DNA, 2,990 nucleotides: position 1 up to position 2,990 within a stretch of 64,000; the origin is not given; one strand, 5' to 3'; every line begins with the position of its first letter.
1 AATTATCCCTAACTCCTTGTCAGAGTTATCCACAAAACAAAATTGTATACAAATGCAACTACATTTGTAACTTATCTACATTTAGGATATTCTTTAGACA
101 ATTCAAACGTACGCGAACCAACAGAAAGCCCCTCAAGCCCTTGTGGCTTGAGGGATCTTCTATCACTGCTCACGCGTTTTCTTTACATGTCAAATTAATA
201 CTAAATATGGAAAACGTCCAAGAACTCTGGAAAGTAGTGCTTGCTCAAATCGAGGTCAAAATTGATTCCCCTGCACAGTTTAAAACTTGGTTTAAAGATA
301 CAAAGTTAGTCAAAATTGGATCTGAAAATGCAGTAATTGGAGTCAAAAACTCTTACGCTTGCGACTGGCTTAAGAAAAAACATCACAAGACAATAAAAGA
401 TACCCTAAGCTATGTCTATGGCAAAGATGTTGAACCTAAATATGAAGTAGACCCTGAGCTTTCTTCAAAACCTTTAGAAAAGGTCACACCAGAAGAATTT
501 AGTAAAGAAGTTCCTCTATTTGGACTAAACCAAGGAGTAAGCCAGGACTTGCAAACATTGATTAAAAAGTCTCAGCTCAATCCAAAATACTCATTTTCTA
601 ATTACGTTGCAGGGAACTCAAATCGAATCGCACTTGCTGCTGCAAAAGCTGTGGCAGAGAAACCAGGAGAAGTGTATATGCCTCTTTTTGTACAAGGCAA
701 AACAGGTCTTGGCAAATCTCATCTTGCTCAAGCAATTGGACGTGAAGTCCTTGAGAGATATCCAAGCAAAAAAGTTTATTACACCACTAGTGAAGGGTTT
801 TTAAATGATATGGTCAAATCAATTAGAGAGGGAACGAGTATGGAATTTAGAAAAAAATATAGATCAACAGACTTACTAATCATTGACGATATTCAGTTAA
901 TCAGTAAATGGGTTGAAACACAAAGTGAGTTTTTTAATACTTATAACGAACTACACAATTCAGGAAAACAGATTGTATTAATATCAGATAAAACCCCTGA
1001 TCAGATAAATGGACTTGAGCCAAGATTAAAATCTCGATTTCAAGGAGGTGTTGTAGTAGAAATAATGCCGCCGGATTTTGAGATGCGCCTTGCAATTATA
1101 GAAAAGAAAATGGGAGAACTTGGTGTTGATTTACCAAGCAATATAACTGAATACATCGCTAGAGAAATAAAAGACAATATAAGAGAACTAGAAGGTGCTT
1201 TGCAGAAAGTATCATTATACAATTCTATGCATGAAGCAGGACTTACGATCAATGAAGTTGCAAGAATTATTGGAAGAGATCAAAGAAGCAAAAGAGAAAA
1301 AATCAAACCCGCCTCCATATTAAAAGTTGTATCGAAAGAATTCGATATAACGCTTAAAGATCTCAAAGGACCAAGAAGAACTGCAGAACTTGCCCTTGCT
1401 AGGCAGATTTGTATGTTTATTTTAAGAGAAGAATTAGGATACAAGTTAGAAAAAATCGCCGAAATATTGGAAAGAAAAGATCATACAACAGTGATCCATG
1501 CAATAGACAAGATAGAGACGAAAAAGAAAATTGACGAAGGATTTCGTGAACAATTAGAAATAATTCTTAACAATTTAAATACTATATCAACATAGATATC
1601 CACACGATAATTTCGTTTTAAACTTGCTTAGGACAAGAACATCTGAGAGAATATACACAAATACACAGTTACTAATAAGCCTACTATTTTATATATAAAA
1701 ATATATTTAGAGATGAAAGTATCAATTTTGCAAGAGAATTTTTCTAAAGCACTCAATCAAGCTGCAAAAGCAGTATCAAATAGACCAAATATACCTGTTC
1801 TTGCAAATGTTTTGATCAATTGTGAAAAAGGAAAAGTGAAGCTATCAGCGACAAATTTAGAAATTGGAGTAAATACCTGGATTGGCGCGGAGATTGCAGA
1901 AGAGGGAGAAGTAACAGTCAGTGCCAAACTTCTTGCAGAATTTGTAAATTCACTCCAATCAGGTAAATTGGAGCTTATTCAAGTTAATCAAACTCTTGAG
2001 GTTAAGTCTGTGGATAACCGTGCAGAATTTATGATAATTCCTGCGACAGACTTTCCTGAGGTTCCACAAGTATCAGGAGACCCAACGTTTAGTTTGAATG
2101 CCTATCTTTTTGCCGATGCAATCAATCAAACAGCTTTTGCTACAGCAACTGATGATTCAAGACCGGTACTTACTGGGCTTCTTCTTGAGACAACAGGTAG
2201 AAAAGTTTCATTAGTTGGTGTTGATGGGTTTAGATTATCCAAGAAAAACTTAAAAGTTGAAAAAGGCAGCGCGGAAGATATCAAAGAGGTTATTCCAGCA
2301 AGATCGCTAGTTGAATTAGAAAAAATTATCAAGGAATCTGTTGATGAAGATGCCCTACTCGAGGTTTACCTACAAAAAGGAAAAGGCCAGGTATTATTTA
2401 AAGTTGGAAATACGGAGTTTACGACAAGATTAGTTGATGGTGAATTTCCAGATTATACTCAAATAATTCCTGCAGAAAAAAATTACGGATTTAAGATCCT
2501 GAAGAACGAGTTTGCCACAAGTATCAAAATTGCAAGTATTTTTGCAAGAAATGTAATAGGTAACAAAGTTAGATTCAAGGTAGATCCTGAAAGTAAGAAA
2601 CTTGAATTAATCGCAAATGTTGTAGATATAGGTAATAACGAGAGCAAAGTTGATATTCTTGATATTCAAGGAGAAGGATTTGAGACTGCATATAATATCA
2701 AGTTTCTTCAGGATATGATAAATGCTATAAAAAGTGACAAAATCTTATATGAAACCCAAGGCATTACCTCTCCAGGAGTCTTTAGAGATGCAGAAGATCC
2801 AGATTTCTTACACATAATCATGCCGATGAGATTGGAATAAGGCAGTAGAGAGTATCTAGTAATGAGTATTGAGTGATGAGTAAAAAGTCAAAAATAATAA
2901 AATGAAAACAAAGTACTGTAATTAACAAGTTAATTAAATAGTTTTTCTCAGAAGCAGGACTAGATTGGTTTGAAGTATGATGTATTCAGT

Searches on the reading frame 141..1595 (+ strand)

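Call 7: search_protein_families(library=pfam, proteins=[window:141-1595:+], max_evalue=0.00001)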
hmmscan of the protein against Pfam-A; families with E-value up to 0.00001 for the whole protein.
window:141-1595:+ (484 aa): 4 families
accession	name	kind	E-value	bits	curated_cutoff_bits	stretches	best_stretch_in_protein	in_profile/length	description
PF00308.24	Bac_DnaA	-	2.1e-58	197.5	23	1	146-306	1-161/162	Bacterial DnaA ATPAse domain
PF08299.17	Bac_DnaA_C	-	1.3e-22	80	31.5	1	391-458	2-69/69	Bacterial dnaA protein helix-turn-helix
PF11638.13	DnaA_N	-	4.4e-10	39.6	24.6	1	27-90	1-64/65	DnaA N-terminal domain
PF01695.23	IstB_IS21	-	5.8e-08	33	24.1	1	184-285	97-195/238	IstB-like ATP binding protein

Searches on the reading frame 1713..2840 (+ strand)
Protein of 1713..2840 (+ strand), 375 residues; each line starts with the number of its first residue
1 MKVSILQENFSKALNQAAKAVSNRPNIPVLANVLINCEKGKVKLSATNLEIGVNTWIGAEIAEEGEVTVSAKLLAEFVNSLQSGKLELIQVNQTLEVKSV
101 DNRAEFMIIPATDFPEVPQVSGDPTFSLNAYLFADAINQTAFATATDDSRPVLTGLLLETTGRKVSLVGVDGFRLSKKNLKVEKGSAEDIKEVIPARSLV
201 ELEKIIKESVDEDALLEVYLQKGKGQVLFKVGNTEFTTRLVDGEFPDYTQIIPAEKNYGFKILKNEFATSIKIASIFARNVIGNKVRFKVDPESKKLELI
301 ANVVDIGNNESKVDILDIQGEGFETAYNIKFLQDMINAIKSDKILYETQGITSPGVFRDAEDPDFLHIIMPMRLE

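Call 38: find_encoding_contigs(protein=window:1713-2840:+, flank=10000, max_places=1)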
Protein window:1713-2840:+ (375 aa): 5 contigs read that carry it; 1 place shown.
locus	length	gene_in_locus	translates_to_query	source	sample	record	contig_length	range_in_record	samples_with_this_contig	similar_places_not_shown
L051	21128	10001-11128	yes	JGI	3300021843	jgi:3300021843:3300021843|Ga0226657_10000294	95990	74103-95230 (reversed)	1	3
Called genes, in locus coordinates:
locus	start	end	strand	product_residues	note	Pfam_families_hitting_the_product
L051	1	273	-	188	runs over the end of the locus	-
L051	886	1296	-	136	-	-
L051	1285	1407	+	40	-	-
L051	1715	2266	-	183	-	PF02525:Flavodoxin_2 (weak), PF03358:FMN_red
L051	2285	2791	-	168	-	-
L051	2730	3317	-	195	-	PF07690:MFS_1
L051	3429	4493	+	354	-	PF01381:HTH_3 (faint), PF12844:HTH_19, PF13413:HTH_25, PF13560:HTH_31 (weak)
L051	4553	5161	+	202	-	PF01726:LexA_DNA_bind, PF00717:Peptidase_S24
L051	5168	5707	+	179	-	PF01022:HTH_5 (faint)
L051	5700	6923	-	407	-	PF02812:ELFV_dehydrog_N, PF00208:ELFV_dehydrog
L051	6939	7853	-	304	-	PF00890:FAD_binding_2 (faint), PF01134:GIDA (faint), PF01266:DAO (faint), PF03486:HI0933_like (faint), PF07992:Pyr_redox_2, PF13450:NAD_binding_8 (faint), PF13738:Pyr_redox_3, PF00070:Pyr_redox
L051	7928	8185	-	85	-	PF01809:YidD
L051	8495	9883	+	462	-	PF11638:DnaA_N, PF00308:Bac_DnaA, PF01695:IstB_IS21 (weak), PF08299:Bac_DnaA_C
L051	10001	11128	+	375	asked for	PF00712:DNA_pol3_beta, PF02767:DNA_pol3_beta_2, PF02768:DNA_pol3_beta_3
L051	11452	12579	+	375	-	PF02388:FemAB, PF13480:Acetyltransf_6, PF02388:FemAB (weak)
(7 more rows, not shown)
